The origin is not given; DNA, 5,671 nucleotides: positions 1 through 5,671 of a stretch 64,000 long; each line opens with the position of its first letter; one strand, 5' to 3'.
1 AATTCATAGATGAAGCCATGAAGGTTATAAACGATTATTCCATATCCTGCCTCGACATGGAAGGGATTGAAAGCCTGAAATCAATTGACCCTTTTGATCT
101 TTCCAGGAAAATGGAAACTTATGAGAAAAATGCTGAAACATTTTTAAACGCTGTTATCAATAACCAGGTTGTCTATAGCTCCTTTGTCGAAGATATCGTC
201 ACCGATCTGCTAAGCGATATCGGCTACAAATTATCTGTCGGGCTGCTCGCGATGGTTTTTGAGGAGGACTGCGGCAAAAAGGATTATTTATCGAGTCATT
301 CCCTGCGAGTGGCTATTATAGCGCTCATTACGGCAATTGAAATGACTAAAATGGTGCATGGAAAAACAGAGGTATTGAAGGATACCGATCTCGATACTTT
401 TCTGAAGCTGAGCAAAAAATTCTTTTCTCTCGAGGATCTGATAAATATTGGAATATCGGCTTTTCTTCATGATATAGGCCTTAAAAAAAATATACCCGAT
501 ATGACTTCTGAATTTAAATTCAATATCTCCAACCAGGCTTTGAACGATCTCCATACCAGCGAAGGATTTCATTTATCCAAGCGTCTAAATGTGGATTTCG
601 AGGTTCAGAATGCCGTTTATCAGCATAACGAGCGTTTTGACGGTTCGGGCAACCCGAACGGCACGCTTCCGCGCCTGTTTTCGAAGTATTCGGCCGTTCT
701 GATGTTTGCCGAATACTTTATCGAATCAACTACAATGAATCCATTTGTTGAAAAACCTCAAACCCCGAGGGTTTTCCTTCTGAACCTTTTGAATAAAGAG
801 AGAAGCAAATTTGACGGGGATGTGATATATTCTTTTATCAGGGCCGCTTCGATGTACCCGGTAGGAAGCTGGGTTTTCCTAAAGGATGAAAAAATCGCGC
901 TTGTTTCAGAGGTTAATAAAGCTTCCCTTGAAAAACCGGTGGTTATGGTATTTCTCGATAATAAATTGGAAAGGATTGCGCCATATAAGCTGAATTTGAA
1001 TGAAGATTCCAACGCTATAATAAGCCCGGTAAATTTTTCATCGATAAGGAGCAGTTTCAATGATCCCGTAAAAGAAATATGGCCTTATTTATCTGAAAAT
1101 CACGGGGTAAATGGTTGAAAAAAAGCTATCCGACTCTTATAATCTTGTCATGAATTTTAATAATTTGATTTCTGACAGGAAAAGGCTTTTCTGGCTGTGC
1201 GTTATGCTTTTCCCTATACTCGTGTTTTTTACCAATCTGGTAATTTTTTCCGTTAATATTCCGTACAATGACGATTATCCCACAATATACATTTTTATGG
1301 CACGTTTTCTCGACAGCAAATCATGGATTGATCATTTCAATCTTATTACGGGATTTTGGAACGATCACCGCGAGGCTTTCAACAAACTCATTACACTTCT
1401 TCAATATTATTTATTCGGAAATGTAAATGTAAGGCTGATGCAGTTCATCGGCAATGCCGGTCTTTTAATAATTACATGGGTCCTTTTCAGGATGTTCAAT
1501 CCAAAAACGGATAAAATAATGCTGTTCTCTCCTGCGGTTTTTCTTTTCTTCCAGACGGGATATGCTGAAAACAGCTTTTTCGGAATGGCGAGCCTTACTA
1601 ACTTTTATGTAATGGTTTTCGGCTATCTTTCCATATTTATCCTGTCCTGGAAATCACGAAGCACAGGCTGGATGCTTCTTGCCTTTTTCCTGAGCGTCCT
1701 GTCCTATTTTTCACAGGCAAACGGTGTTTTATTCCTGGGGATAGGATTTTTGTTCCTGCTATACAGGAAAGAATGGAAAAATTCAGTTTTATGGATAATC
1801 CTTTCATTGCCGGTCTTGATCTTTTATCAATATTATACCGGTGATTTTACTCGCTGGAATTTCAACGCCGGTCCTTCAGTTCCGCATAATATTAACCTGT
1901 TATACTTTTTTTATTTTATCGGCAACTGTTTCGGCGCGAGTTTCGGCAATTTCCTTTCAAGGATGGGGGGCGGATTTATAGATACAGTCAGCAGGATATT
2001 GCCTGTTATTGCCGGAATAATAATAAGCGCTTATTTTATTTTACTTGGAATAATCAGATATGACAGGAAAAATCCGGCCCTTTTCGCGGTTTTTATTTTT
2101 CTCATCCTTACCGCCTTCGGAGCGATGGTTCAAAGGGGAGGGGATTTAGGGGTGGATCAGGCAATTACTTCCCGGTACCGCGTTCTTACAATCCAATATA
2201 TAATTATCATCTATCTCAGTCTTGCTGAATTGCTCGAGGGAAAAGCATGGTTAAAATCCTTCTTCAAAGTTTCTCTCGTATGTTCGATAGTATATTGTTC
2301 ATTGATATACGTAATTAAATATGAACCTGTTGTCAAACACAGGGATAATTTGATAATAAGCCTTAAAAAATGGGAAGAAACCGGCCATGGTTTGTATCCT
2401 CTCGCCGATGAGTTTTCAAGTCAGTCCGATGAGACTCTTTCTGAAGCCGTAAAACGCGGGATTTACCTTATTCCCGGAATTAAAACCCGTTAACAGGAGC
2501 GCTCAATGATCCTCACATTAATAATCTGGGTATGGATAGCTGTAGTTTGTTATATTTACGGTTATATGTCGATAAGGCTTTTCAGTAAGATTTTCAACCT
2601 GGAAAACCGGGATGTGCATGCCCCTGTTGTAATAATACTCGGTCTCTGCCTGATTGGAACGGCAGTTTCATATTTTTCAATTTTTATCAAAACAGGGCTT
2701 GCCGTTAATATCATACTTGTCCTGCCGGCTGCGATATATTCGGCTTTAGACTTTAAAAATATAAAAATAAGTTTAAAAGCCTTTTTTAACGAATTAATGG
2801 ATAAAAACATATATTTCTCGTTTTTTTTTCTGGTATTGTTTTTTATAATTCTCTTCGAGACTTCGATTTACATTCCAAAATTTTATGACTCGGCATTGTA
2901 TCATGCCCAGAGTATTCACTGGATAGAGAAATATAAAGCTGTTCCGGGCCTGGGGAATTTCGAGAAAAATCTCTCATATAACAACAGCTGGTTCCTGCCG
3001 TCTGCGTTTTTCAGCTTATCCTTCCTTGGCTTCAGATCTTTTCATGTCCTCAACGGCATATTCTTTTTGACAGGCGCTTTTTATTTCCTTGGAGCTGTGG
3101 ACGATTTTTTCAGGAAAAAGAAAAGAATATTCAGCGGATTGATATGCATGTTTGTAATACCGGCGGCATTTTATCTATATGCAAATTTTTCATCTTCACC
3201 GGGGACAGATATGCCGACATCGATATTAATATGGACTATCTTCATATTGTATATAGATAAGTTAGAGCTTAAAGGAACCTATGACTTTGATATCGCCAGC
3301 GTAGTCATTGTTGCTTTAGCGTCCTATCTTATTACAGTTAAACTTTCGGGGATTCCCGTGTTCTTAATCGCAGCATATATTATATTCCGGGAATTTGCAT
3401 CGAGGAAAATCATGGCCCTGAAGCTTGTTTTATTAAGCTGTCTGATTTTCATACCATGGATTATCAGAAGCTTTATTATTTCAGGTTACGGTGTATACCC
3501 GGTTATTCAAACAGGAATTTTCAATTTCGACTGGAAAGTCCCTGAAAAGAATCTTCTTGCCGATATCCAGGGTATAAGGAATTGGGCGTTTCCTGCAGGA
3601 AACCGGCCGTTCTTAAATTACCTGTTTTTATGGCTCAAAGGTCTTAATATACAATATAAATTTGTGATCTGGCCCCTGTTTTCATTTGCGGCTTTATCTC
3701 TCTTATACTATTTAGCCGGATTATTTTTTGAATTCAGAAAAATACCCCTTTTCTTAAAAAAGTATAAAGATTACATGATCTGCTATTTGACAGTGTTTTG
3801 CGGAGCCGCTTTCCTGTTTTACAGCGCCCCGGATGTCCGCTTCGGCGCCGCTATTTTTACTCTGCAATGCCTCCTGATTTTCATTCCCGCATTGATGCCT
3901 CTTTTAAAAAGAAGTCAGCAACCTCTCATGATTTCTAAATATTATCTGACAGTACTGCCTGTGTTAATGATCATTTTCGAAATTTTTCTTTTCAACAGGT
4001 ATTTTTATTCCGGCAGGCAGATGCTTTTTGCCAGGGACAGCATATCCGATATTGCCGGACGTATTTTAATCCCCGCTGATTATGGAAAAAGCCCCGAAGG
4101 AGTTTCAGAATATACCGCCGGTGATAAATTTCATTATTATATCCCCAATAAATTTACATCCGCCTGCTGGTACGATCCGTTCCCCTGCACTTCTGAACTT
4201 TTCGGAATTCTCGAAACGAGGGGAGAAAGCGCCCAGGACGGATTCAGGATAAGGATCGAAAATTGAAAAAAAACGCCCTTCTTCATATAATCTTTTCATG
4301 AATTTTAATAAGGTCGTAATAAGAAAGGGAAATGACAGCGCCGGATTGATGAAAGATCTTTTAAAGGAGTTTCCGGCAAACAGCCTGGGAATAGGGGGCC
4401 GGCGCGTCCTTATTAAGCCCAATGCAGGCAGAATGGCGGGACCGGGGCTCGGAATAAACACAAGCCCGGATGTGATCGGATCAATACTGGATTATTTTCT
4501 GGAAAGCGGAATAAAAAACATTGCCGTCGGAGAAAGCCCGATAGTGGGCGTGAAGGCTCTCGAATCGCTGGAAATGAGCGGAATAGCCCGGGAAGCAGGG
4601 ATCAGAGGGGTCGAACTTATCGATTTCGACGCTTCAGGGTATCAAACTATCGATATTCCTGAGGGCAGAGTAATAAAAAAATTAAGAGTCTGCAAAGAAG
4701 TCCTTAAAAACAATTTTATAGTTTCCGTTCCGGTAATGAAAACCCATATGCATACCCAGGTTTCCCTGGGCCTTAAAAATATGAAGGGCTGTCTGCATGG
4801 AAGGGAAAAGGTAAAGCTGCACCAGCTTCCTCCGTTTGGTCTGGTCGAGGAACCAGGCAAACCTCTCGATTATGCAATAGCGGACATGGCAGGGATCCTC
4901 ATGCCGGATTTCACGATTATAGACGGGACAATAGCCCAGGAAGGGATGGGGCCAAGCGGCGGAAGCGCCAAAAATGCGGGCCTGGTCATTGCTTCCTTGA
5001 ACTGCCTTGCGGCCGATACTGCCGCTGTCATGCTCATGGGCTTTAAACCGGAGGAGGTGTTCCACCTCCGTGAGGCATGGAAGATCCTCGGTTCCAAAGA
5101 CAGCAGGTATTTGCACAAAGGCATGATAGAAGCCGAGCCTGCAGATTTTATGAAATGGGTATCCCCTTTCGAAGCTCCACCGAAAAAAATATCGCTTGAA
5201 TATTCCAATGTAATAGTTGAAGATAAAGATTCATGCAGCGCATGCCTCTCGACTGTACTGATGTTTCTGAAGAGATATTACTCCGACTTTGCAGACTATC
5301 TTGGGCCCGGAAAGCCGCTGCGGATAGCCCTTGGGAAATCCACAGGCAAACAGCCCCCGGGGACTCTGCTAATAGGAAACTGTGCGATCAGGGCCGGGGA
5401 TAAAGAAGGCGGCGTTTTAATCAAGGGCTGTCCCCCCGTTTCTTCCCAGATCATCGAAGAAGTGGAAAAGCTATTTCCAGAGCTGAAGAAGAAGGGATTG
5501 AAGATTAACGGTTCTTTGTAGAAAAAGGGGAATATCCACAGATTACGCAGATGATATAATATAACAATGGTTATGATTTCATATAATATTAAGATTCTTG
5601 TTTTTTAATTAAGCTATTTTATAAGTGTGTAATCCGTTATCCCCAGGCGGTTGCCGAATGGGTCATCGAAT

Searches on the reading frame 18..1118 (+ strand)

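Call 71: search_protein_families(library=pfam, proteins=[window:18-1118:+])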
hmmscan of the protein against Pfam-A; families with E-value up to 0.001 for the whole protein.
window:18-1118:+ (366 aa): 2 families
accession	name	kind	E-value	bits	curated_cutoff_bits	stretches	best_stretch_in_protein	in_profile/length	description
PF13487.12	HD_5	-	2.2e-07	31.2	27.2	1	143-269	41-170/170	HD domain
PF01966.28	HD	-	1.1e-05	26.2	22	1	93-227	3-106/116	HD domain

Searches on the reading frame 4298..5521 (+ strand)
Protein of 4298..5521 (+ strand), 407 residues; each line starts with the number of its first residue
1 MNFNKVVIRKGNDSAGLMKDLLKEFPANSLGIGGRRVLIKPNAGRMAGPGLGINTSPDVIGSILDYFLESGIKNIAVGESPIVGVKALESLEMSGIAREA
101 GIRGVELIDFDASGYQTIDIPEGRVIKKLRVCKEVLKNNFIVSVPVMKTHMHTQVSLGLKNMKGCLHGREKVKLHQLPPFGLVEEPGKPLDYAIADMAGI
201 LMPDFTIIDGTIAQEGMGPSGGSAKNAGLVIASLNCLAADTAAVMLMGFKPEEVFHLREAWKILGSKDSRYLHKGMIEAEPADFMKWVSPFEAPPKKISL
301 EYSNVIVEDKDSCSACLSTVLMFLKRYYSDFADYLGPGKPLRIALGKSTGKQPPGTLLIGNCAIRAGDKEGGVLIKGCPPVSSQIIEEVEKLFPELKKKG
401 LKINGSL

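Call 71: search_protein_families(library=pfam, proteins=[window:4298-5521:+])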
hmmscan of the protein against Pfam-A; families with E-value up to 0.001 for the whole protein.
window:4298-5521:+ (407 aa): 1 family
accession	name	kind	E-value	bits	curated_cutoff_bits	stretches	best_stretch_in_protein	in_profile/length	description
PF04015.17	DUF362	-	3.2e-46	158.4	24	1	37-244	1-199/200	Domain of unknown function (DUF362)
